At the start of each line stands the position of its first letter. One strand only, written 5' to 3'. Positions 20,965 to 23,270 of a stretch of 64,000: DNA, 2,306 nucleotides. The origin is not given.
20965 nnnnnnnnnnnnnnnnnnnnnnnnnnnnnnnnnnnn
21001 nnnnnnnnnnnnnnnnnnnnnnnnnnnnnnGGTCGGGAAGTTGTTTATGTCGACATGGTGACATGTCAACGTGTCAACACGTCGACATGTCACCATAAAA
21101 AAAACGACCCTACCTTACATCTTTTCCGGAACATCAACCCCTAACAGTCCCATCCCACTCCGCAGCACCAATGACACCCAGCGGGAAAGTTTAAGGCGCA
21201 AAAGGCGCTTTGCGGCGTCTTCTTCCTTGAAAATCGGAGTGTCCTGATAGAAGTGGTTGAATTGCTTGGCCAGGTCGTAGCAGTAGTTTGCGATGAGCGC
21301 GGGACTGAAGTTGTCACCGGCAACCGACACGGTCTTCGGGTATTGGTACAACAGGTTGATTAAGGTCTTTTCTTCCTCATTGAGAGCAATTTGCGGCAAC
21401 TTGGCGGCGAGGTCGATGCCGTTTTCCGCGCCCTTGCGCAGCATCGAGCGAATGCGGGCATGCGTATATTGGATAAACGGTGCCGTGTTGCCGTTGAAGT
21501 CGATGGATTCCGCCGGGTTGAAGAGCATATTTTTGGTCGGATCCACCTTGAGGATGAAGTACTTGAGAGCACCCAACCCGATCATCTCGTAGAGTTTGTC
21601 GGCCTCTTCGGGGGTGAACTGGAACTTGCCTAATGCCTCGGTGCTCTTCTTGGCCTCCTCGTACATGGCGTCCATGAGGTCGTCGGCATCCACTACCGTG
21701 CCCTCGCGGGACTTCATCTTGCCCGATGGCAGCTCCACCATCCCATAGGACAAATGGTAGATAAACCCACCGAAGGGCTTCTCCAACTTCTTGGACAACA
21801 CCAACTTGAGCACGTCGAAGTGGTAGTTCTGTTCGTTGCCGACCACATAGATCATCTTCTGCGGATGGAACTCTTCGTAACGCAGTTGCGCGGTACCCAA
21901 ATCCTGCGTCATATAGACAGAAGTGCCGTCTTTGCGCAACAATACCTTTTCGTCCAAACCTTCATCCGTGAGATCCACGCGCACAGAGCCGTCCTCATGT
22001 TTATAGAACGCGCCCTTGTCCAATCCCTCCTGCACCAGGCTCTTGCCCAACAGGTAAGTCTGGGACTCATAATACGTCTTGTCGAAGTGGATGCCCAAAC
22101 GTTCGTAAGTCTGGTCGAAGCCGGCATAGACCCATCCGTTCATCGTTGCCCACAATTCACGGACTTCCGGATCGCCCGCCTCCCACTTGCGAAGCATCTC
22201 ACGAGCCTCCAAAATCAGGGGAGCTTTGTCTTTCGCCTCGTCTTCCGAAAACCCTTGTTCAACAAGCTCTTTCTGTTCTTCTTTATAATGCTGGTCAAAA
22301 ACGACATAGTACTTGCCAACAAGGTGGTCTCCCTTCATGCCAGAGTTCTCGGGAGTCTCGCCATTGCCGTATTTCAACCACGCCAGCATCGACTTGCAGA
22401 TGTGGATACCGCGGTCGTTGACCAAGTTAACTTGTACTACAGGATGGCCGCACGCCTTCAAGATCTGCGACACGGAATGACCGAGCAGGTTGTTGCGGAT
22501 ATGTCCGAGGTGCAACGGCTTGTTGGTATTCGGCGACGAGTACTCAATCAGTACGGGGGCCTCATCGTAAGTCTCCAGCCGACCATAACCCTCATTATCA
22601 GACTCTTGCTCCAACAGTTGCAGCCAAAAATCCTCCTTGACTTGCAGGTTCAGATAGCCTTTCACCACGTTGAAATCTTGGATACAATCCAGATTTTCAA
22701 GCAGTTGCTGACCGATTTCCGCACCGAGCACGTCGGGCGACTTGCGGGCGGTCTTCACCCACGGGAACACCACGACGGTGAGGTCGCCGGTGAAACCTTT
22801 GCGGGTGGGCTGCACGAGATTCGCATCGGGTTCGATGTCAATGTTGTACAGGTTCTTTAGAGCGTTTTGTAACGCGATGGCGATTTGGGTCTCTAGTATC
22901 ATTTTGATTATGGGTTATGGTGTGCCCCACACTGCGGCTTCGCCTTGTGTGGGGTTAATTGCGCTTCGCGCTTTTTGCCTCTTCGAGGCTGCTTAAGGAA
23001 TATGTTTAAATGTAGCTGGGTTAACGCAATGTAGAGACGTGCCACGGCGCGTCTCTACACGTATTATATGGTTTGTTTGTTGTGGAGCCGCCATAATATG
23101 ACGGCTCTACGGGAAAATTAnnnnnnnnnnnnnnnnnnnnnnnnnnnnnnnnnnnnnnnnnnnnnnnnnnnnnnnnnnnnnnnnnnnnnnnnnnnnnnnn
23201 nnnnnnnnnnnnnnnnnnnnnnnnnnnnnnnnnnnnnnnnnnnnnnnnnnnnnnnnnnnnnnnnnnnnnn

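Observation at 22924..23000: Family of ~75-nt three-hairpin repeats placed 11-33 nt upstream of start codons, with compensatory stem changes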

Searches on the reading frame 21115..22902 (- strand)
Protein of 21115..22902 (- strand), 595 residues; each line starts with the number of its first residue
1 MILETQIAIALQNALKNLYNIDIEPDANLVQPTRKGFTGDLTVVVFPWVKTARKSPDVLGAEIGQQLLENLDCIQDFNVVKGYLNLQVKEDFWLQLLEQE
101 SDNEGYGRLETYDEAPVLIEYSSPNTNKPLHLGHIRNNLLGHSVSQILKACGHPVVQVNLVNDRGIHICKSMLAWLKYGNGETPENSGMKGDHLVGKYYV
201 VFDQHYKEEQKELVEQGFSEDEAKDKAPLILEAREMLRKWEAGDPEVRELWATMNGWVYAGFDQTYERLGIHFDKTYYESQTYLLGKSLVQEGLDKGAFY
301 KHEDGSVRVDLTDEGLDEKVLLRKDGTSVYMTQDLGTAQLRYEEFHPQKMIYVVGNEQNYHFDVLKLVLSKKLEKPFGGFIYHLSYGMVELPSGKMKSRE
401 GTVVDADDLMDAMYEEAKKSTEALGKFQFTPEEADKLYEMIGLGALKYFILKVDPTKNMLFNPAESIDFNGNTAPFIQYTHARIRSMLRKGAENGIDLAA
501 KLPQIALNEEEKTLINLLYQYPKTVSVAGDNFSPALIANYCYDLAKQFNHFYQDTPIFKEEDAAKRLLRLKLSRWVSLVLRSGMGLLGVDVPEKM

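Call 41: search_protein_families(library=pfam, proteins=[window:21115-22902:-], max_evalue=0.001)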
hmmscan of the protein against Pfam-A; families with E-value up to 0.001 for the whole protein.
window:21115-22902:- (595 aa): 3 families
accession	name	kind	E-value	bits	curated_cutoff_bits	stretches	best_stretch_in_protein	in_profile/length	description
PF00750.26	tRNA-synt_1d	-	1.6e-44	152.7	23.3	1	110-462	15-348/349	tRNA synthetases class I (R), catalytic domain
PF05746.21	DALR_1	-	8.8e-32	110.1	22.3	1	477-595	1-117/117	DALR anticodon binding domain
PF03485.21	Arg_tRNA_synt_N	-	4.1e-06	27.8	21.5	1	6-87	2-84/85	Arginyl tRNA synthetase N terminal domain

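Call 42: find_encoding_contigs(protein=window:21115-22902:-, flank=3000, max_places=4)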
Protein window:21115-22902:- (595 aa): 12 contigs read that carry it; 4 places shown.
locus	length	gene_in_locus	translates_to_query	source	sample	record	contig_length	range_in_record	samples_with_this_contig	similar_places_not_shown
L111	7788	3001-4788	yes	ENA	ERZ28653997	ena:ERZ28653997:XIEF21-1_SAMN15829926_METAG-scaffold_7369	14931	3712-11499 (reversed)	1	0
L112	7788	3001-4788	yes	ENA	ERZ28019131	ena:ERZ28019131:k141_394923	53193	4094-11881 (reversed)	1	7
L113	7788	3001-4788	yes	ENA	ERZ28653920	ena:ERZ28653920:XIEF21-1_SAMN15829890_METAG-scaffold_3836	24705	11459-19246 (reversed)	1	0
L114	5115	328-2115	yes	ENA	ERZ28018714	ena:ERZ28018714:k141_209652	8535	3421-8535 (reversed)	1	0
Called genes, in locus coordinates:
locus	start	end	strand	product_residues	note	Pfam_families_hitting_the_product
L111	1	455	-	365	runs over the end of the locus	PF07610:DUF1573, PF22073:Cep192_D4 (faint), PF22544:HYDIN_VesB_CFA65-like_Ig, PF15780:ASH (weak), PF07610:DUF1573, PF22544:HYDIN_VesB_CFA65-like_Ig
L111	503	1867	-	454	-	PF01225:Mur_ligase, PF08245:Mur_ligase_M, PF02875:Mur_ligase_C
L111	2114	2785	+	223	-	PF01346:FKBP_N, PF00254:FKBP_C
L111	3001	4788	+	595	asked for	PF03485:Arg_tRNA_synt_N (weak), PF00750:tRNA-synt_1d, PF05746:DALR_1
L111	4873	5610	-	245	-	PF05635:23S_rRNA_IVP (weak), PF01396:Zn_ribbon_Top1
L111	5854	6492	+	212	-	-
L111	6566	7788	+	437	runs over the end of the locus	PF26299:MurL_N, PF26298:MurL_epimerase_C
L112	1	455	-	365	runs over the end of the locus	PF07610:DUF1573, PF22073:Cep192_D4 (faint), PF22544:HYDIN_VesB_CFA65-like_Ig, PF15780:ASH (weak), PF07610:DUF1573, PF22544:HYDIN_VesB_CFA65-like_Ig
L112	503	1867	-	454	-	PF01225:Mur_ligase, PF08245:Mur_ligase_M, PF02875:Mur_ligase_C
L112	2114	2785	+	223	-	PF01346:FKBP_N, PF00254:FKBP_C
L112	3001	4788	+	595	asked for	PF03485:Arg_tRNA_synt_N (weak), PF00750:tRNA-synt_1d, PF05746:DALR_1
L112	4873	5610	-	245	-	PF05635:23S_rRNA_IVP (weak), PF01396:Zn_ribbon_Top1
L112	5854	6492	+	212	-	-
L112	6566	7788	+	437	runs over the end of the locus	PF26299:MurL_N, PF26298:MurL_epimerase_C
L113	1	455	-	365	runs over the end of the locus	PF07610:DUF1573, PF22073:Cep192_D4 (faint), PF22544:HYDIN_VesB_CFA65-like_Ig, PF15780:ASH (weak), PF07610:DUF1573, PF22544:HYDIN_VesB_CFA65-like_Ig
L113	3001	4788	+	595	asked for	PF03485:Arg_tRNA_synt_N (weak), PF00750:tRNA-synt_1d, PF05746:DALR_1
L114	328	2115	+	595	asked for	PF03485:Arg_tRNA_synt_N (weak), PF00750:tRNA-synt_1d, PF05746:DALR_1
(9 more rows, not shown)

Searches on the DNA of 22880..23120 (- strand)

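Call 8: search_rna_families(source=window, start=22880, end=23120, threshold=evalue, max_evalue=10, show_alignments=3)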
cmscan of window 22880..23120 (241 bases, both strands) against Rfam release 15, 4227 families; matches with E-value up to 10: 2.
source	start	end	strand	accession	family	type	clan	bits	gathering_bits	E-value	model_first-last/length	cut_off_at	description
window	22889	22914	+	RF01355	CRISPR-DR26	Gene; CRISPR;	-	14.7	39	5.7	1-25/25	no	CRISPR RNA direct repeat element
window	22925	23055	+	RF01828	SprD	Gene; sRNA;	-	13.8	100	1.2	1-142/142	no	Small pathogenicity island RNA D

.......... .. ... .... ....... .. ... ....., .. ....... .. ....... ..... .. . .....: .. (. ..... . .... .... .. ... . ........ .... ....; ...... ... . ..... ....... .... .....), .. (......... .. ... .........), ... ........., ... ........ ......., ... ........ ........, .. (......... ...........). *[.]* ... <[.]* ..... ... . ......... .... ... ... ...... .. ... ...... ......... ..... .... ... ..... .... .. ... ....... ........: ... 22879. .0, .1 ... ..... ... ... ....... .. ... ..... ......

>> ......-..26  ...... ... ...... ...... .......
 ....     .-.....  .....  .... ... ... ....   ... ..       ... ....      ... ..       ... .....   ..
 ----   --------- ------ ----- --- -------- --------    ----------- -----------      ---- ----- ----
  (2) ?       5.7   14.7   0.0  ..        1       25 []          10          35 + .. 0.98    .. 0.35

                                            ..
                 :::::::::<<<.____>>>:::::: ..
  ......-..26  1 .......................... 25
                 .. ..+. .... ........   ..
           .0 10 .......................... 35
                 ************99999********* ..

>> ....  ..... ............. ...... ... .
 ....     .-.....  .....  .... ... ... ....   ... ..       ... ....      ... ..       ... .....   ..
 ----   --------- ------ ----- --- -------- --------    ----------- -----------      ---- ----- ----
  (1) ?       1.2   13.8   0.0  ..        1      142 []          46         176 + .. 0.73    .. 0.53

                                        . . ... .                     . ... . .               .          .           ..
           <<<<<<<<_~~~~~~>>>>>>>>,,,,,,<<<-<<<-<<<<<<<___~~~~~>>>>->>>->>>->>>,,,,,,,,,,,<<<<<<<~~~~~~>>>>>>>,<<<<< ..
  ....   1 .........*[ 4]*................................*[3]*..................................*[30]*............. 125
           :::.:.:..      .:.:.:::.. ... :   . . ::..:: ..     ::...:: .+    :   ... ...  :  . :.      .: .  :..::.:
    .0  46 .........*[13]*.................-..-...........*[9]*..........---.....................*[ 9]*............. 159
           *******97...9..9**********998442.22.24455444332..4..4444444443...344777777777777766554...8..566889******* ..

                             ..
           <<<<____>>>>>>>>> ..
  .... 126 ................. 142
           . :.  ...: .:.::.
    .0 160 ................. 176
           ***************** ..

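Call 26: build_rna_model(alignment_id=A1, structure=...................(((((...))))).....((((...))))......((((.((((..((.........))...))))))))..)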
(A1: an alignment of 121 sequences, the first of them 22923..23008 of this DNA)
Model R1 built from alignment A1 (121 sequences, 91 columns); structure: as given.
model positions 86; base pairs 19; branch points 2; effective number of sequences 1.5; information 0.661 bits per position. Calibrated on 0.2 Mb of random sequence (short: E-values are rough).
structure used (alignment columns):
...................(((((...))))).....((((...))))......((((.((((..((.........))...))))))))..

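Call 27: search_with_rna_model(model_id=R1, source=window, max_evalue=10, filters=off)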
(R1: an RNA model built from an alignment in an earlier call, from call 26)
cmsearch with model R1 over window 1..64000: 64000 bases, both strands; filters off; matches with E-value up to 10: 24.
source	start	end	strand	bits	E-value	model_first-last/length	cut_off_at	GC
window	22923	23008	-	106.1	1.6e-26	1-86/86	no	0.52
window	7177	7262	-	104.5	4.1e-26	1-86/86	no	0.56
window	17900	17985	-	102.4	1.5e-25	1-86/86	no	0.57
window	13644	13727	-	101.6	2.4e-25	1-86/86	no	0.52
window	52520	52603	-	98.7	1.5e-24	1-86/86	no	0.51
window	11123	11212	-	91.6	1.1e-22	1-86/86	no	0.56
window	56002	56102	-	57.7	1.2e-13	1-86/86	no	0.64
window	54506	54577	-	22.9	0.00021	1-86/86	no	0.53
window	19082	19163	+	10.5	0.43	1-86/86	no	0.5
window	7516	7571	+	10.1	0.53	1-86/86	no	0.48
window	26142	26214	+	9.5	0.78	1-86/86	no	0.53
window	11076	11160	+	8.5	1.4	1-86/86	no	0.41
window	56103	56123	-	7.6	2.6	1-86/86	no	0.33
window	12880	12966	-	7.5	2.7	1-86/86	no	0.36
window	1671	1746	+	7.3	3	1-86/86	no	0.36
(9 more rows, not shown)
